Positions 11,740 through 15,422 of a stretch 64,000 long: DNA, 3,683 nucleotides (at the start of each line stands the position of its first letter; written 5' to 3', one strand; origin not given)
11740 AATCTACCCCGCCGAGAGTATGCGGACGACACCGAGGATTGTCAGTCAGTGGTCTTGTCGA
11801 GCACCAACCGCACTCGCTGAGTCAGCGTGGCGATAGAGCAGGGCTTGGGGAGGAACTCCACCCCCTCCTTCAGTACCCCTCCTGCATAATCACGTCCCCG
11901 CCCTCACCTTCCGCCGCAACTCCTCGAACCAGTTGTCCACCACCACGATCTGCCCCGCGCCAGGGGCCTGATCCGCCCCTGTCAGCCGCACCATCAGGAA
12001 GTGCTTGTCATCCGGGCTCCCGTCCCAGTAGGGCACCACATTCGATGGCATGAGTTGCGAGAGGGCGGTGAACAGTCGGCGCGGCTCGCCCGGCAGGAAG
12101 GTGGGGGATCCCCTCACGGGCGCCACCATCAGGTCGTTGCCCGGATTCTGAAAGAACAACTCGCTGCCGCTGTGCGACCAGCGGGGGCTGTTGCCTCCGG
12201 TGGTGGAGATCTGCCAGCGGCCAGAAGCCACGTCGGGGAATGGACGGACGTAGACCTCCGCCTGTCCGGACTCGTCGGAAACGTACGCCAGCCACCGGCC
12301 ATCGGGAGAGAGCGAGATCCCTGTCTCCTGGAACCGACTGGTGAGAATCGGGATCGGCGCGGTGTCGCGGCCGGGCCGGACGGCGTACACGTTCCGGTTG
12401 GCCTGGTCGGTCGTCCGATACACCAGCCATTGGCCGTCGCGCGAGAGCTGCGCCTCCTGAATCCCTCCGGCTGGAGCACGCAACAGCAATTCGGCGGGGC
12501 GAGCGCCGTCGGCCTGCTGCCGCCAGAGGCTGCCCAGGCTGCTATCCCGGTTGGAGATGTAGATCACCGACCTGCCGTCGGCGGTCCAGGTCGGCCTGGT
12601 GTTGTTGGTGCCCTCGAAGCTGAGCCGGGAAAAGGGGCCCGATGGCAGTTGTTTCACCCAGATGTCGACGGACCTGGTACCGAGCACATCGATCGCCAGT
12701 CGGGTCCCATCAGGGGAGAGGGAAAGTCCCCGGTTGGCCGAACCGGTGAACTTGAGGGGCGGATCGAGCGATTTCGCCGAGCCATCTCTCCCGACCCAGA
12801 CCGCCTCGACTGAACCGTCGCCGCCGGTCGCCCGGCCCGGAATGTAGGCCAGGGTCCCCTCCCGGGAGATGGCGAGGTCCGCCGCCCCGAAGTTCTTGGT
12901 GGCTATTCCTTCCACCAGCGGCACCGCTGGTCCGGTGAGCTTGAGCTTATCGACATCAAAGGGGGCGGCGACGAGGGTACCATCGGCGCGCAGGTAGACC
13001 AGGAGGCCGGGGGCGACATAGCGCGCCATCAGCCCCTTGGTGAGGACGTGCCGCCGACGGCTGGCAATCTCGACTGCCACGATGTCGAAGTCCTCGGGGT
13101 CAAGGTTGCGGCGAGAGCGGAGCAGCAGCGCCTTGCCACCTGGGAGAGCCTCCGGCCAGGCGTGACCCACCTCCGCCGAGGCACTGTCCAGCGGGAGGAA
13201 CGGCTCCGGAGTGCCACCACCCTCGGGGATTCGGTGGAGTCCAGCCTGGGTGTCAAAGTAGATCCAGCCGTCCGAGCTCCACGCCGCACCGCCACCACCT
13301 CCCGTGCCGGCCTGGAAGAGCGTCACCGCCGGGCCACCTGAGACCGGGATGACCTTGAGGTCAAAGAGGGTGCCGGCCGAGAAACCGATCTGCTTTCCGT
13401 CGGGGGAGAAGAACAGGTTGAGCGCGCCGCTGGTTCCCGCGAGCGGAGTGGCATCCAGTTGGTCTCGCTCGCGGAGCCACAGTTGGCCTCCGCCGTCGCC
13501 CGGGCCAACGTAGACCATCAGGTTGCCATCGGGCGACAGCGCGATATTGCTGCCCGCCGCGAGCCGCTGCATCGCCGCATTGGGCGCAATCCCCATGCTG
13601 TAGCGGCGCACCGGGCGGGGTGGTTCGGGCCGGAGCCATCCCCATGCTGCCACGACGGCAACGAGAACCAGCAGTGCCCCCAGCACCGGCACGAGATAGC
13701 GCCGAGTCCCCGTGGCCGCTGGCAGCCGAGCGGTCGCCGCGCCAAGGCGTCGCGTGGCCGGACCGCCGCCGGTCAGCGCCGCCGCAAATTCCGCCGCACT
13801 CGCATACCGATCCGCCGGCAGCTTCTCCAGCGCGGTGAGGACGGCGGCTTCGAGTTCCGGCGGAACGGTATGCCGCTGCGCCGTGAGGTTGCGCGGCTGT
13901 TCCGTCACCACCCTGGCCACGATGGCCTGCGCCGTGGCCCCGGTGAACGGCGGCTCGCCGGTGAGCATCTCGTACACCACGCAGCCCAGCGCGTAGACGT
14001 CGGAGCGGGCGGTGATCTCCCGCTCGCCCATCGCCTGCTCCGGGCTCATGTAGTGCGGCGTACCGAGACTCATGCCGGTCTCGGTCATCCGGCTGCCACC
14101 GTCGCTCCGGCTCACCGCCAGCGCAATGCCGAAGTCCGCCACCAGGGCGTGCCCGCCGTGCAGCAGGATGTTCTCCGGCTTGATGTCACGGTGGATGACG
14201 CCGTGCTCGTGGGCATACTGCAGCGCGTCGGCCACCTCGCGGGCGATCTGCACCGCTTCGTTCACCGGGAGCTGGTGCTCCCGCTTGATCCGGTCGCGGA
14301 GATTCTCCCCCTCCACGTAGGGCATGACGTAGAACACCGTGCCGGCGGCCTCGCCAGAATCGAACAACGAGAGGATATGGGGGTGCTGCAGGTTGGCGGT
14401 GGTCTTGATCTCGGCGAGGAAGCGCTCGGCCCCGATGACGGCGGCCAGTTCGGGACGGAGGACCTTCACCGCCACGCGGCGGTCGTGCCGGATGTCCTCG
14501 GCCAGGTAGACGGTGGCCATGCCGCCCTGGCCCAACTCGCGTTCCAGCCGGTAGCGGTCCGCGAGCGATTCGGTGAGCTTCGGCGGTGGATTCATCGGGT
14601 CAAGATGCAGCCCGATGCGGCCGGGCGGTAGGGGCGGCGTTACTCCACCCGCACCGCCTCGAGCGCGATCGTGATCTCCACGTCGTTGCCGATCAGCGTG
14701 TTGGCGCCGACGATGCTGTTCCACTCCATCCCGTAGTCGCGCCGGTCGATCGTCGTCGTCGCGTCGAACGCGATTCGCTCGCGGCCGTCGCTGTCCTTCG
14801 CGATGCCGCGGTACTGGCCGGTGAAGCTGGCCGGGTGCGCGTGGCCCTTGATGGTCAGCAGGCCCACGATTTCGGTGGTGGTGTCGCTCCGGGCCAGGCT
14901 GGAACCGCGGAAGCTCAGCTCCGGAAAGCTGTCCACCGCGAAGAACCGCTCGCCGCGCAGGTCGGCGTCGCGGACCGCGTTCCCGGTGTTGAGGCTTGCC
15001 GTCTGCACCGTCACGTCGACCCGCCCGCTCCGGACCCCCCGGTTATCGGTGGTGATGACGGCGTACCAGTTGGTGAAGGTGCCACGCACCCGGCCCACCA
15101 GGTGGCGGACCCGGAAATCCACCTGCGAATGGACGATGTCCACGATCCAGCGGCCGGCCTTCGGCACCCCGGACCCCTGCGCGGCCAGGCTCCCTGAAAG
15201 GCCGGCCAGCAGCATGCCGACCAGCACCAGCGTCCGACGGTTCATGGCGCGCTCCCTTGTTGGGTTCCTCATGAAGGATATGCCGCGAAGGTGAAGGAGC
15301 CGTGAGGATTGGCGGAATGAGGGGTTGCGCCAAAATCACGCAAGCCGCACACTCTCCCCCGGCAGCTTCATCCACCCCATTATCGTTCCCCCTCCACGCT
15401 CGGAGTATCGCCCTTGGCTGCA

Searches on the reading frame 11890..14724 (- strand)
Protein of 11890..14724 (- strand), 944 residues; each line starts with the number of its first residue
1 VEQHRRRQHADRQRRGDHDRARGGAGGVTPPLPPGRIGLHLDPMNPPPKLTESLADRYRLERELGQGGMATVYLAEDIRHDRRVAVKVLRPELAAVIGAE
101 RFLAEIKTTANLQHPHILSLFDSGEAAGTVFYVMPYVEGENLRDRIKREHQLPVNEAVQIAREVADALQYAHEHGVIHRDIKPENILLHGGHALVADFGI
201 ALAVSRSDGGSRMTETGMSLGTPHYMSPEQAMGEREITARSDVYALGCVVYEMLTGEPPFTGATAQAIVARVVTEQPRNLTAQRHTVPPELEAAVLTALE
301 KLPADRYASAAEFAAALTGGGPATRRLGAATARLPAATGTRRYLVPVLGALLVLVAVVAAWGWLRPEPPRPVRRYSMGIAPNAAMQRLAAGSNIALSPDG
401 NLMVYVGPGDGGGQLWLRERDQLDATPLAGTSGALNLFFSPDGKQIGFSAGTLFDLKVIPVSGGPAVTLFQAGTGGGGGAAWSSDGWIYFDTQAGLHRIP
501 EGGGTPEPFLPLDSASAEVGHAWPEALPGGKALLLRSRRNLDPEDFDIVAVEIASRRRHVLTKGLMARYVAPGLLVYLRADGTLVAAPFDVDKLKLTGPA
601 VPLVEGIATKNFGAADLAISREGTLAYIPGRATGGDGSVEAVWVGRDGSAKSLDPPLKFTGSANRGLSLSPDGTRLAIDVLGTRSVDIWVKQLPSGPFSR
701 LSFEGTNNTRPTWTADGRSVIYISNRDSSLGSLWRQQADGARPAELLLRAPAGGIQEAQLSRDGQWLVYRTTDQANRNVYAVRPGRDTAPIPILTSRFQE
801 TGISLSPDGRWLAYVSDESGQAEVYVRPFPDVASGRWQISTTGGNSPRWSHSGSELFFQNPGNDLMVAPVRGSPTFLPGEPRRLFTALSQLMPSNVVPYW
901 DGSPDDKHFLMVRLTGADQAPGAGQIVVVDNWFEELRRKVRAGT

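Call 6: search_protein_families(library=pfam, proteins=[window:11890-14724:-], max_evalue=0.01)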
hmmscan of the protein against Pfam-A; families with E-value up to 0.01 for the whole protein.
window:11890-14724:- (944 aa): 7 families
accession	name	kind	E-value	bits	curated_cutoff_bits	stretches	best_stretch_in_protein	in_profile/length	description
PF00069.31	Pkinase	-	1.9e-51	175.5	31.7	1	58-306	1-251/263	Protein kinase domain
PF07714.23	PK_Tyr_Ser-Thr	-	5.3e-37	128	23.1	1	60-306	3-248/258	Protein tyrosine and serine/threonine kinase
PF07676.18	PD40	-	1.6e-19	69.7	20.9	2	793-826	4-38/38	WD40-like Beta Propeller Repeat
PF02897.21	Peptidase_S9_N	-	6.8e-07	28.8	24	1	666-799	128-277/414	Prolyl oligopeptidase, N-terminal beta-propeller domain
PF03109.22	ABC1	-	2.9e-05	23.8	22.9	0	100-206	118-219/244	ABC1 atypical kinase-like domain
PF01636.29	APH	-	0.00012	22.4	23.2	1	72-169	13-105/239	Phosphotransferase enzyme family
PF10647.15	Gmad1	-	0.00021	21.7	20.5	0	647-764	8-124/251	Lipoprotein LpqB beta-propeller domain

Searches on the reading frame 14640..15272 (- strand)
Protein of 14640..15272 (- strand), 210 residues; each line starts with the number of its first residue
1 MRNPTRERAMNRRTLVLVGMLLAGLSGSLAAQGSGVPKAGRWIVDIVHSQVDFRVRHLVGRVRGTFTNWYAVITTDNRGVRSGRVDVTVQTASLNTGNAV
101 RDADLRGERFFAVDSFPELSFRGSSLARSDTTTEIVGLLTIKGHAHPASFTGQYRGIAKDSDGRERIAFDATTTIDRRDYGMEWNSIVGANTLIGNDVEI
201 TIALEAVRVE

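Call 6: search_protein_families(library=pfam, proteins=[window:14640-15272:-], max_evalue=0.01)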
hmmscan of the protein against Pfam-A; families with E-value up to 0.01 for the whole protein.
window:14640-15272:- (210 aa): 1 family
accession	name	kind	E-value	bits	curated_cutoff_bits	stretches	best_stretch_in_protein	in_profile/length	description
PF04264.18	YceI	-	6.5e-37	127.6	23.7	1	42-206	1-150/150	YceI-like domain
